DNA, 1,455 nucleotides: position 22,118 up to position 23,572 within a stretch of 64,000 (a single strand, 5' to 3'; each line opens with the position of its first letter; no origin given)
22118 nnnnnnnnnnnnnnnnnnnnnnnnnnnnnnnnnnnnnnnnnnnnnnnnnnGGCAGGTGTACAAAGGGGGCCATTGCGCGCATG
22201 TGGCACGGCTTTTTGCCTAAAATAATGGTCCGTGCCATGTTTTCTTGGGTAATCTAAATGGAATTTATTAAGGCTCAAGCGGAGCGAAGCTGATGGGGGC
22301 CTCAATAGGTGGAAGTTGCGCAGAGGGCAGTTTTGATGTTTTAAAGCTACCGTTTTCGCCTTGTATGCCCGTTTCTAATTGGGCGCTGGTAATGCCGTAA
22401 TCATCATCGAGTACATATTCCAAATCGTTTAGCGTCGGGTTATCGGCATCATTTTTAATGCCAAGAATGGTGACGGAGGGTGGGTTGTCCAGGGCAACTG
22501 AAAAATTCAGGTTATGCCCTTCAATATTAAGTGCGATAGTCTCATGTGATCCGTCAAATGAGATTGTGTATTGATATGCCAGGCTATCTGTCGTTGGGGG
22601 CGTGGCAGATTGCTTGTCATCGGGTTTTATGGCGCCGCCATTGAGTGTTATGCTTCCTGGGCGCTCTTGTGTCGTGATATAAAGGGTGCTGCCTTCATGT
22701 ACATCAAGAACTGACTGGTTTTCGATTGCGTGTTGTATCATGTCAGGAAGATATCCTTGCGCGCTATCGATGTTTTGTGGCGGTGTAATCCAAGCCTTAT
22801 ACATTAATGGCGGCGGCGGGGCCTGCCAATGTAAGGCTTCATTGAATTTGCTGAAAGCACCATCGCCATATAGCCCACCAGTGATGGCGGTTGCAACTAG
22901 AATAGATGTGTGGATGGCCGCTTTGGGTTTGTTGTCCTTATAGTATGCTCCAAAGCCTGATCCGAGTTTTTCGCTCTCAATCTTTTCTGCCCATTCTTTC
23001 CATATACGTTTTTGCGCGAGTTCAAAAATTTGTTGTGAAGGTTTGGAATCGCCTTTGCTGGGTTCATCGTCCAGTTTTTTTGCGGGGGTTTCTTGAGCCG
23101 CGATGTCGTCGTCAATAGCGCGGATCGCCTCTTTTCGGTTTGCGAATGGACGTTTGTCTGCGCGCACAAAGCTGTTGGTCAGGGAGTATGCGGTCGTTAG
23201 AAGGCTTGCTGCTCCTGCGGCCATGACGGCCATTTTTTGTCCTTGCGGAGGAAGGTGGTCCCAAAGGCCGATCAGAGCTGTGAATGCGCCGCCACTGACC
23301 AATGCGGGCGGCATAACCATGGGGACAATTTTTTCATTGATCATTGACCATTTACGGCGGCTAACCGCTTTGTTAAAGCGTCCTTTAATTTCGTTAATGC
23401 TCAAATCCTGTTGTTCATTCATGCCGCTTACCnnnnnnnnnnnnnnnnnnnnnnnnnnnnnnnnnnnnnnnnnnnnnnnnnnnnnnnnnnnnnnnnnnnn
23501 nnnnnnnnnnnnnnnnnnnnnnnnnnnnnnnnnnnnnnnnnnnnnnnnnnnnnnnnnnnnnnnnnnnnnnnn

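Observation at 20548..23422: DUF4175/TIGR02302 gene split into two intact ORFs on opposite strands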

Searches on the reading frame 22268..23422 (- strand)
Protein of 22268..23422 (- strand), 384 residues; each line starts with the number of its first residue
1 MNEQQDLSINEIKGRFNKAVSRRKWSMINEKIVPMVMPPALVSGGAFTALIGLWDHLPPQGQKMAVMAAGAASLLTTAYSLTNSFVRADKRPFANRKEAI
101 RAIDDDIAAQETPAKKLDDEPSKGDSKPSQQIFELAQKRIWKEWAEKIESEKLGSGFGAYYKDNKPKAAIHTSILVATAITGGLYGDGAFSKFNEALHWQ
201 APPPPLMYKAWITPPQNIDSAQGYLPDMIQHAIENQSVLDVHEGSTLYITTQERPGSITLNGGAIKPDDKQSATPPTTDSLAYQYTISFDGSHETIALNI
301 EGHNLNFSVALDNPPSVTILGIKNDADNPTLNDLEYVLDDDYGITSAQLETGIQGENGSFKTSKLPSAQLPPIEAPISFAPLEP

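Call 7: search_protein_families(library=ncbifam, proteins=[window:22268-23422:-], max_evalue=0.01)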
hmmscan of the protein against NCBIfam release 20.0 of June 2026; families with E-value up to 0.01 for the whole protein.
window:22268-23422:- (384 aa): 1 family
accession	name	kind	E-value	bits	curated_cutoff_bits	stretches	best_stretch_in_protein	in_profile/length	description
TIGR02302.1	aProt_lowcomp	hypoth_equivalog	8.6e-11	40.8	394.3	1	17-350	2-335/851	TIGR02302 family protein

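Call 8: search_protein_families(library=pfam, proteins=[window:22268-23422:-], max_evalue=0.01)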
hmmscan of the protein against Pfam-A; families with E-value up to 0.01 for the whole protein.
window:22268-23422:- (384 aa): 1 family
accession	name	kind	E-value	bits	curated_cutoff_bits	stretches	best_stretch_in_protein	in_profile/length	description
PF13779.11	DUF4175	-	2e-24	86.1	27.3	1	16-355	2-325/825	Domain of unknown function (DUF4175)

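Call 12: find_homologous_proteins(query=window:22268-23422:-)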
Query window:22268-23422:- (384 aa): 7 proteins with E <= 0.001 among 5758 candidates.
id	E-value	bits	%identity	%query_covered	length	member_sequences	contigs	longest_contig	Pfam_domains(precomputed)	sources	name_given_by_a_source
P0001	2.5e-255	864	100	100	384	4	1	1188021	PF13779.12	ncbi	-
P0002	2.8e-131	456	52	99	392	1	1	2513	PF13779.12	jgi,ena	-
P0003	4.0e-127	442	53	99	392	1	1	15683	PF13779.12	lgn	-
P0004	1.5e-125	437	52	99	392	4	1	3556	PF13779.12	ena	-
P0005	9.5e-125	435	50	99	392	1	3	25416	PF13779.12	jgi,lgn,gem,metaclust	metaclust:\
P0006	1.9e-123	430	51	99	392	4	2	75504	PF13779.12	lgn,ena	-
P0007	2.6e-34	137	27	99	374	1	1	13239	PF13779.12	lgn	-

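Call 13: find_encoding_contigs(protein=P0006, flank=10000, max_places=3)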
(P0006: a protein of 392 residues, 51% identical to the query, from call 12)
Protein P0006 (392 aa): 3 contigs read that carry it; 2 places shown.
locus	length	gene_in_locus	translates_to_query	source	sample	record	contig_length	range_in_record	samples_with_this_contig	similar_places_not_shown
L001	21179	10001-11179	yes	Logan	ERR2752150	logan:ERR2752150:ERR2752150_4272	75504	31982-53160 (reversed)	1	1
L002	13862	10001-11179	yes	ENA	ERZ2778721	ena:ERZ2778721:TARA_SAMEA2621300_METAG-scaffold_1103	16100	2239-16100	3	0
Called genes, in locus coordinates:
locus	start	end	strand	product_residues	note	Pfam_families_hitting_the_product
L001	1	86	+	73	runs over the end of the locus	-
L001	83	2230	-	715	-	PF03176:MMPL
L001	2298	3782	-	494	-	PF02321:OEP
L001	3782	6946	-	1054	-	PF00873:ACR_tran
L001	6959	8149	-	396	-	PF25919:BSH_CusB (faint), PF25917:BSH_RND, PF25876:HH_MFP_RND, PF25878:HH_AAEA_pHBA (weak), PF25944:Beta-barrel_RND, PF25967:RND-MFP_C, PF25989:YknX_C (weak)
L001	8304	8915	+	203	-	PF00440:TetR_N, PF08361:TetR_C_2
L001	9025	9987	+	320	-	PF06707:DUF1194, PF00092:VWA (weak)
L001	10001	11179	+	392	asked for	PF13779:DUF4175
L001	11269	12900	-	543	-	-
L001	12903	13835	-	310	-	PF01882:DUF58 (weak)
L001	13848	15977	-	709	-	PF07584:BatA (weak)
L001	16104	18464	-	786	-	PF07090:GATase1_like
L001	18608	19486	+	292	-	PF13709:DUF4159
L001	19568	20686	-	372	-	PF20030:bpMoxR, PF07726:AAA_3, PF07728:AAA_5, PF17863:AAA_lid_2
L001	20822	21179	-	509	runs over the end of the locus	PF00583:Acetyltransf_1 (faint), PF00795:CN_hydrolase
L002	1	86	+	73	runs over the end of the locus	-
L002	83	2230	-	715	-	PF03176:MMPL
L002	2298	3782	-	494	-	PF02321:OEP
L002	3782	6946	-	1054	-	PF00873:ACR_tran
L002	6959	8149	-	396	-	PF25919:BSH_CusB (faint), PF25917:BSH_RND, PF25876:HH_MFP_RND, PF25878:HH_AAEA_pHBA (weak), PF25944:Beta-barrel_RND, PF25967:RND-MFP_C, PF25989:YknX_C (weak)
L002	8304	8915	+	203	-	PF00440:TetR_N, PF08361:TetR_C_2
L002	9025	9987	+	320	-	PF06707:DUF1194, PF00092:VWA (weak)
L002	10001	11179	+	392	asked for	PF13779:DUF4175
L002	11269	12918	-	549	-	-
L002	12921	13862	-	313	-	?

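Call 14: find_encoding_contigs(protein=P0007, flank=10000, max_places=3)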
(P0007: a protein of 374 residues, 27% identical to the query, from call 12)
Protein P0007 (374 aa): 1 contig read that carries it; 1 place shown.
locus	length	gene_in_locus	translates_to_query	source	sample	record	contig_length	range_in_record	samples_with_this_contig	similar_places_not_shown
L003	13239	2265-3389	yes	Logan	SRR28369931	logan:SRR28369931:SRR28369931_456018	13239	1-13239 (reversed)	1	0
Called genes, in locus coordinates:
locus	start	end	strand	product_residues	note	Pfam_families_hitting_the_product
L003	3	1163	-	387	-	?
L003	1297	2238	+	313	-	PF06707:DUF1194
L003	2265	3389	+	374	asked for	PF13779:DUF4175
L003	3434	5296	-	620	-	PF13779:DUF4175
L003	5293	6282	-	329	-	PF01882:DUF58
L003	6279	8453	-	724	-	PF07584:BatA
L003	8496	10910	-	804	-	-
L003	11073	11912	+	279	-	PF13709:DUF4159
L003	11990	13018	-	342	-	PF07726:AAA_3, PF07728:AAA_5, PF17863:AAA_lid_2 (weak)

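Call 17: find_related_loci(query=A1, collection=genome_contigs, flank=10000)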
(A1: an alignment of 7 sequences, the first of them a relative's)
Query A1 (384 aa) in genome_contigs; peptide patterns used: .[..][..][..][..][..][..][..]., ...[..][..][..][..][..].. (x = any residue, [..] = any of these).
112 stretches matched a pattern; 2 encode a relative of the query (tblastn E <= 1e-3); 2 distinct loci.
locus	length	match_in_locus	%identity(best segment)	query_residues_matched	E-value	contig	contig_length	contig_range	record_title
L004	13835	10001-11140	51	4-384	8e-129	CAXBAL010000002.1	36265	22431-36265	MAG TPA_asm: uncultured Micavibrio sp. isolate ERR599361_binner12_Refined_56 genome assembly, contig: ERZ2772603.445, wh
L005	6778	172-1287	44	4-381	7e-97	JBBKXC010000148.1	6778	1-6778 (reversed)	MAG: Bdellovibrionales bacterium isolate metabat_bins.215 k119_203588, whole genome shotgun sequence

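Call 18: find_encoding_contigs(protein=P0001, flank=1000, max_places=3)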
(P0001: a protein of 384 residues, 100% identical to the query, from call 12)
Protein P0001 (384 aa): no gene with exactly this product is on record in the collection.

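Call 27: search_protein_representatives(alignment_id=A1)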
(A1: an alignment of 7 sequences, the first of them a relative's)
Query: 7 sequences, 392 profile positions. Proteins with E-value up to 0.001 (for the whole library): 206; up to 1e-10: 87; up to 1e-30: 46. The best 150 are listed.
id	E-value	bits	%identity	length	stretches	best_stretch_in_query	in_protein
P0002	1.1e-210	715.9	-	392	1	1-392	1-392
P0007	2.5e-150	517.2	-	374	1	7-389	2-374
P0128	6.2e-106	371.0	-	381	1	9-389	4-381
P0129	2.9e-104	365.5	-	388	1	5-383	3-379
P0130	9.8e-93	327.6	-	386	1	7-389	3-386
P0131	3.1e-90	319.3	-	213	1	179-389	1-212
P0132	3.5e-88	312.6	-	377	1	6-382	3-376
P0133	1.3e-84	300.9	-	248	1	7-242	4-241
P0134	7.4e-76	272.0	-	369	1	9-382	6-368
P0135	1.4e-66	241.4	-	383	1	8-382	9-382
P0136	6.0e-62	226.2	-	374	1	9-378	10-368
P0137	2.6e-52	194.5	-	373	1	9-381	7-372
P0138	1.4e-48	182.2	-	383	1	5-382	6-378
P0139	1.1e-46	176.0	-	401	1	7-384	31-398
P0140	2.6e-45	171.4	-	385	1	5-378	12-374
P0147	3.3e-40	154.6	-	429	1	3-379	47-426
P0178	7.3e-28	114.0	-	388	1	18-384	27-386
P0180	1.2e-27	113.3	-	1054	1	7-378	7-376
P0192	8.1e-17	77.6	-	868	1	18-369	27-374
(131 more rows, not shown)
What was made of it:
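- Scale: 206 hits to the N-half profile among 1.84 billion representatives, and the top ~65 are almost all proteins of 350-430 aa (call 27).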

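Call 28: list_cluster_members(proteins=[P0001, P0128, P0129, P0130, P0134, P0135, P0137, P0139, P0180, P0147])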
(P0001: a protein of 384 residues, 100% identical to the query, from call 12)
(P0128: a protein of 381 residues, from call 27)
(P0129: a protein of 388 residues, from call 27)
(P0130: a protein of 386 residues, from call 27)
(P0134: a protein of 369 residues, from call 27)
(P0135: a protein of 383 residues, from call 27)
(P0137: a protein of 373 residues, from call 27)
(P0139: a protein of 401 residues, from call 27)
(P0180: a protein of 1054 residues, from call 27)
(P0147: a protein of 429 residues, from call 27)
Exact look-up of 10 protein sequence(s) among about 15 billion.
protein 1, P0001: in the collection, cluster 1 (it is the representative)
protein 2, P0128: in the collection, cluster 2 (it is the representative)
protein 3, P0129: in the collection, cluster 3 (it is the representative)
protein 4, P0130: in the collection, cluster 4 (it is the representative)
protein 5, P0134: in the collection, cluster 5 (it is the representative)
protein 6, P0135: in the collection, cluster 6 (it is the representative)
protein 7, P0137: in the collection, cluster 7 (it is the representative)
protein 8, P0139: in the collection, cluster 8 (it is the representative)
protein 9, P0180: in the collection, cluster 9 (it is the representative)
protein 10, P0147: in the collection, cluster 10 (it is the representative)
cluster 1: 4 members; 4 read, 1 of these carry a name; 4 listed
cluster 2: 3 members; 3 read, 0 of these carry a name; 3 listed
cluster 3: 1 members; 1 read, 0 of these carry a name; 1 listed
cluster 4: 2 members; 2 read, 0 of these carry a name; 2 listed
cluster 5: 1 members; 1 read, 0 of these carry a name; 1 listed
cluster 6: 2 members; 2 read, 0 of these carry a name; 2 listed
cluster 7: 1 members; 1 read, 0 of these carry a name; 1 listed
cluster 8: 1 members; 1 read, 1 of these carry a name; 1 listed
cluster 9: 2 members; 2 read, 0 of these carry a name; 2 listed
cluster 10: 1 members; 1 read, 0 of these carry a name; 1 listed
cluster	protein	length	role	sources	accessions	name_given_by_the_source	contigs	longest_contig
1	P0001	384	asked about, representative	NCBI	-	-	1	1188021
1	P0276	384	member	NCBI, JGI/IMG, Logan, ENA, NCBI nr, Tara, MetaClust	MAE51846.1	MAG: hypothetical protein CMH27_08545 [Micavibrio sp.] | hypothetical protein [Micavibrio sp.] | strand:+ start:6044 stop:7198 length:1155 start_codon:yes stop_codon:yes ...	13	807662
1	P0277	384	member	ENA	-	-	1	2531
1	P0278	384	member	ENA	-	-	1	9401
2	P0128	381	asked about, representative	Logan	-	-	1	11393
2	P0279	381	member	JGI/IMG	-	-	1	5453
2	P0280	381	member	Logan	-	-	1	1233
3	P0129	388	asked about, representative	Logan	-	-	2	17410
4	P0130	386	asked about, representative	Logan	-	-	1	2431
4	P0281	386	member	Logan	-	-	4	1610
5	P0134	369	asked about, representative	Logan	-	-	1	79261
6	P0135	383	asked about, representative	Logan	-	-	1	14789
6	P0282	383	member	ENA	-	-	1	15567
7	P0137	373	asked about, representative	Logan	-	-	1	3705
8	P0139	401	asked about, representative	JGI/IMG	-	hypothetical protein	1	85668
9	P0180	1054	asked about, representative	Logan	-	-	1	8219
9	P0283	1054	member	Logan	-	-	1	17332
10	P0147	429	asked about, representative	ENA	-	-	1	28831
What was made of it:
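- On NCBIfam TIGR02302 (hypothetical equivalog): Source records call the organism Micavibrio sp. (calls 17, 28).
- The source is a MAG ('Micavibrio sp.', call 28), and the two halves sit exactly back to back.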

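Call 30: find_encoding_contigs(protein=P0283, flank=10000, max_places=2)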
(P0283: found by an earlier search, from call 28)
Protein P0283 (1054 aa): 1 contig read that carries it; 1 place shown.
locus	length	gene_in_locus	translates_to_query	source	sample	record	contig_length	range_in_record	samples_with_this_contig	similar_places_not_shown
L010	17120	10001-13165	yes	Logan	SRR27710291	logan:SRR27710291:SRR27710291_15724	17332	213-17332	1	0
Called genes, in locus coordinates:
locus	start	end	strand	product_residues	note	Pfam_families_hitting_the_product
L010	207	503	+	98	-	-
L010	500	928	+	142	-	PF02823:ATP-synt_DE_N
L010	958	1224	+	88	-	-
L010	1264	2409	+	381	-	PF00561:Abhydrolase_1 (weak)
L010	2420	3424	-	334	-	PF01594:AI-2E_transport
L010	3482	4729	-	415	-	PF08238:Sel1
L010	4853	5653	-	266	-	PF01863:YgjP-like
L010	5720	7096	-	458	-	PF06850:PHB_depo_C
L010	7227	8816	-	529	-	PF13231:PMT_2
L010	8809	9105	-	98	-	PF07578:LAB_N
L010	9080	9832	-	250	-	PF00535:Glycos_transf_2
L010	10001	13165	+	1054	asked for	PF13779:DUF4175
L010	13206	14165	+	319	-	PF02729:OTCace_N, PF00185:OTCace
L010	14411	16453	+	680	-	PF08376:NIT, PF00672:HAMP (weak), PF00015:MCPsignal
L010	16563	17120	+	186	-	?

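Call 42: find_encoding_contigs(protein=P0192, flank=10000, max_places=1)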
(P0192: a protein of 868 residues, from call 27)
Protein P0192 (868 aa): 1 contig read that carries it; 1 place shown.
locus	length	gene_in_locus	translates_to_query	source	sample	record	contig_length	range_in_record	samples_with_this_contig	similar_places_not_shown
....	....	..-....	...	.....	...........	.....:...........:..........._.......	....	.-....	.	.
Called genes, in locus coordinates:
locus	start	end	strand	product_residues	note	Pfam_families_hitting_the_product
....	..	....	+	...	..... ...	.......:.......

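Call 45: find_encoding_contigs(protein=P0276, flank=6000, max_places=6)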
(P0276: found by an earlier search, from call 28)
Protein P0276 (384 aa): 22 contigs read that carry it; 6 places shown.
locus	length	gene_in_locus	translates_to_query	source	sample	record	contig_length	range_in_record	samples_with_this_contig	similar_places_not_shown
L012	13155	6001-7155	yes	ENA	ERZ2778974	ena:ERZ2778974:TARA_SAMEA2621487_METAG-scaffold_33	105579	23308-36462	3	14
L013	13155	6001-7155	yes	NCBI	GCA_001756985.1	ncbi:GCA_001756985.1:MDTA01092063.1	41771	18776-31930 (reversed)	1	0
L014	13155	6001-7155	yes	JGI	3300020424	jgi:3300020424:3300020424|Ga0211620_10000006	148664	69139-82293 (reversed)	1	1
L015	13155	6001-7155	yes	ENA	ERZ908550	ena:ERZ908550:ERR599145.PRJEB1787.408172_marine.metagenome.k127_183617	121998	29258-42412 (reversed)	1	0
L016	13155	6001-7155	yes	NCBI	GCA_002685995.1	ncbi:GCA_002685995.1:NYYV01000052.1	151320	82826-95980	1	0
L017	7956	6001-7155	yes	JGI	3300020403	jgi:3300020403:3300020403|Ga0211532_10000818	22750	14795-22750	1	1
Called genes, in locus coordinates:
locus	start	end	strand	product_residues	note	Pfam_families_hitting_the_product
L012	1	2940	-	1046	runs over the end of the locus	PF00873:ACR_tran, PF02355:SecD_SecF_C (faint)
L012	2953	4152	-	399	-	PF25919:BSH_CusB (faint), PF25917:BSH_RND, PF25973:BSH_CzcB (faint), PF25876:HH_MFP_RND, PF25944:Beta-barrel_RND, PF25967:RND-MFP_C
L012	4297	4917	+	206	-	PF00440:TetR_N, PF08361:TetR_C_2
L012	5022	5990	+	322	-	PF06707:DUF1194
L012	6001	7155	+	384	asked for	PF13779:DUF4175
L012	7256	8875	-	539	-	-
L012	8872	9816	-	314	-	PF01882:DUF58 (weak)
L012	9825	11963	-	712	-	PF07584:BatA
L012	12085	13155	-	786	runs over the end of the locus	PF07090:GATase1_like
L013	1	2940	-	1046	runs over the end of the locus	PF00873:ACR_tran, PF02355:SecD_SecF_C (faint)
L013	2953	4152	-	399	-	PF25919:BSH_CusB (faint), PF25917:BSH_RND, PF25973:BSH_CzcB (faint), PF25876:HH_MFP_RND, PF25944:Beta-barrel_RND, PF25967:RND-MFP_C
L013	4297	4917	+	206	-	PF00440:TetR_N, PF08361:TetR_C_2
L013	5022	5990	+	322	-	PF06707:DUF1194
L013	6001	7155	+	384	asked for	PF13779:DUF4175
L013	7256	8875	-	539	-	-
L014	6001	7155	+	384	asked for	PF13779:DUF4175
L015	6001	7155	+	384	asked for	PF13779:DUF4175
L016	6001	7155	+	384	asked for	PF13779:DUF4175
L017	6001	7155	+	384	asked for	PF13779:DUF4175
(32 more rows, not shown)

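Call 48: find_encoding_contigs(protein=P0005, flank=6000, max_places=1)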
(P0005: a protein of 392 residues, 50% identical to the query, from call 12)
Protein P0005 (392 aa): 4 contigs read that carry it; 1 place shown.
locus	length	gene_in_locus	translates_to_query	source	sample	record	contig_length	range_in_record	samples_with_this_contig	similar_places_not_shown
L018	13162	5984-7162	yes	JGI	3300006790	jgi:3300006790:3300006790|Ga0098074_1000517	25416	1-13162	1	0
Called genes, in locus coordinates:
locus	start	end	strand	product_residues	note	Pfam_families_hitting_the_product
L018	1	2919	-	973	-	?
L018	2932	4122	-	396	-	PF25919:BSH_CusB (faint), PF25917:BSH_RND, PF25876:HH_MFP_RND, PF25878:HH_AAEA_pHBA (weak), PF25944:Beta-barrel_RND, PF25967:RND-MFP_C, PF25989:YknX_C (weak)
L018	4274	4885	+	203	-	PF00440:TetR_N, PF08361:TetR_C_2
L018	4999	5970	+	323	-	PF06707:DUF1194, PF13519:VWA_2 (weak)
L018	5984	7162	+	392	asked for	PF13779:DUF4175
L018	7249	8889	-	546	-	-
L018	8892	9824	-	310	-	PF01882:DUF58 (weak)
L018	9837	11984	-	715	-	PF07584:BatA (weak)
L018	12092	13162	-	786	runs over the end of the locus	PF07090:GATase1_like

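Call 58: search_solved_structures(query=A5, max_evalue=1)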
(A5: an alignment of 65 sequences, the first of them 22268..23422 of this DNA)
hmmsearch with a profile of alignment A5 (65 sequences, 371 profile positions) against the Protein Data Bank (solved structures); distinct sequences matched with E-value up to 1: 2.
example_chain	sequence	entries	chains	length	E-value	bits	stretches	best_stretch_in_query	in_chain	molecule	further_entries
8e99_E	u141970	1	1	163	0.057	15.3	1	44-99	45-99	Nanobody 4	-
8cp6_C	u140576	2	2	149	0.17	13.7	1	70-133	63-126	Toxin protein Tse5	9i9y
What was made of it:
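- Tried and rejected: A PDB search by sequence found nothing (call 58).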

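Call 59: predict_structure(alignment_id=A5)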
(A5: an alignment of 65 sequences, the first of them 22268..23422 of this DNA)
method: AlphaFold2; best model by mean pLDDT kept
length: 384 residues; sequences in the alignment: 65
mean_pLDDT: 89.9   pTM: 0.65
mean pLDDT of the five models: 89.9, 89.2, 88.2, 87.9, 87.4
residues with pLDDT >= 90: 257; 70-90: 102; 50-70: 18; < 50: 7
segments of 3 or more residues with pLDDT < 50: 381-384
pLDDT, mean of each block of 10 residues (from residue 1): 77 98 96 94 91 86 88 93 87 95 95 97 96 97 97 93 95 93 83 74 88 92 97 98 97 95 92 58 95 97 97 91 93 90 83 87 85 78 42
secondary structure, 60 per line:
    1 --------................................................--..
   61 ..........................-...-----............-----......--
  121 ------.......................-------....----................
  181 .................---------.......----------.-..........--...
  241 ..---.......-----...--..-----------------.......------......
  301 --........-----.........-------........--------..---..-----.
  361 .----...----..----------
elements in order: H9-56 H59-86 H96-107 H113-118 H127-149 H157-160 H165-197 E207-213 H226-235 E238-242 E246-252 E258-260 E282-288 E295-300 E303-310 E316-324 E332-339

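Call 62: fold_search(model_id=the predicted structure, library=pdb)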
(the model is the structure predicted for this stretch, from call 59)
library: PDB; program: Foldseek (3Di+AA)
matches with E <= 10: 824; with E <= 0.001: 0
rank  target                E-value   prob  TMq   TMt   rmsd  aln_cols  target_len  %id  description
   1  8a1f_B                3.8e-02  0.54  0.15  0.16  14.1       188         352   11  Human PTPRK N-terminal domains MAM-Ig-FN1 (released 2023-03-15)
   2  1epf_C                4.7e-02  0.33  0.12  0.18   9.1       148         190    8  CRYSTAL STRUCTURE OF THE TWO N-TERMINAL IMMUNOGLOBULIN DOMAINS OF THE NEURAL CELL ADHESION MOLECULE (NCAM) (released 2000-10-09)
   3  5k6p_MODEL_1_A        5.3e-02  0.82  0.13  0.28   5.5        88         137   12  The NMR structure of the m domain tri-helix bundle and C2 of human cardiac Myosin Binding Protein C (released 2016-11-09)
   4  2k1m_MODEL_1_A        6.9e-02  0.66  0.12  0.32   7.2        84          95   12  3D NMR structure of domain cC0 of cardiac myosin binding protein C (MyBPC) (released 2009-03-17)
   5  5fr1_B                7.3e-02  0.41  0.14  0.26  13.7       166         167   12  Double acetylated RhoGDI-alpha in complex with RhoA-GDP (released 2016-01-13)
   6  1x44_MODEL_1_A        7.7e-02  0.72  0.13  0.36   7.4        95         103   16  Solution structure of the third ig-like domain of Myosin-dinding protein C, slow-type (released 2005-11-13)
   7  2eny_MODEL_1_A        8.6e-02  0.89  0.14  0.41   5.9        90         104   13  Solution structure of the ig-like domain (2735-2825) of human obscurin (released 2007-10-02)
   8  1epf_A                9.0e-02  0.16  0.11  0.16  10.2       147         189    7  CRYSTAL STRUCTURE OF THE TWO N-TERMINAL IMMUNOGLOBULIN DOMAINS OF THE NEURAL CELL ADHESION MOLECULE (NCAM) (released 2000-10-09)
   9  2cpc_MODEL_1_A        9.5e-02  0.63  0.13  0.31   7.0        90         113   13  Solution structure of RSGI RUH-030, an Ig like domain from human cDNA (released 2005-11-19)
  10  2edr_MODEL_1_A        1.0e-01  0.77  0.13  0.34   6.1        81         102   11  Solution structure of the ig-like domain (3361-3449) of human obscurin (released 2007-08-14)
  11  2yz8                  1.1e-01  0.87  0.13  0.43   6.1        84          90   12  Crystal structure of the 32th Ig-like domain of human obscurin (KIAA1556) (released 2008-05-06)
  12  5tzm                  1.1e-01  0.63  0.12  0.35   6.3        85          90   15  59th Ig domain of human obscurin (OBSCN Ig59) (released 2017-11-08)
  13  3pxj_C                1.1e-01  0.57  0.12  0.21   8.4       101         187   11  Tandem Ig repeats of Dlar (released 2011-03-23)
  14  2edl_MODEL_1_A        1.1e-01  0.66  0.12  0.32   6.3        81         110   11  Solution structure of the ig-like domain (3801-3897) of human obscurin (released 2007-08-14)
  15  2edf_MODEL_1_A        1.1e-01  0.57  0.12  0.33   8.0       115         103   10  Solution structure of the second ig-like domain(2826-2915) from human Obscurin (released 2007-08-14)
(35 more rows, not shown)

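Call 80: find_encoding_contigs(protein=P0178, flank=10000, max_places=2)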
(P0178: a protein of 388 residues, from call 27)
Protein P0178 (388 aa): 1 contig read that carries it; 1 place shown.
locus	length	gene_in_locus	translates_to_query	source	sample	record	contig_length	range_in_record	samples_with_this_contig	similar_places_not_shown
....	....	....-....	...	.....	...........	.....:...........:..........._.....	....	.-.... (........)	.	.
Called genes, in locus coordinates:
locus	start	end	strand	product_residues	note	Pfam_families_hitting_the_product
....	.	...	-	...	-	?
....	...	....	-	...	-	-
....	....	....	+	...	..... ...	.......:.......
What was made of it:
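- Tried and rejected: Context of P0192 and P0178: the contigs are too short to show neighbours (calls 42, 80).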
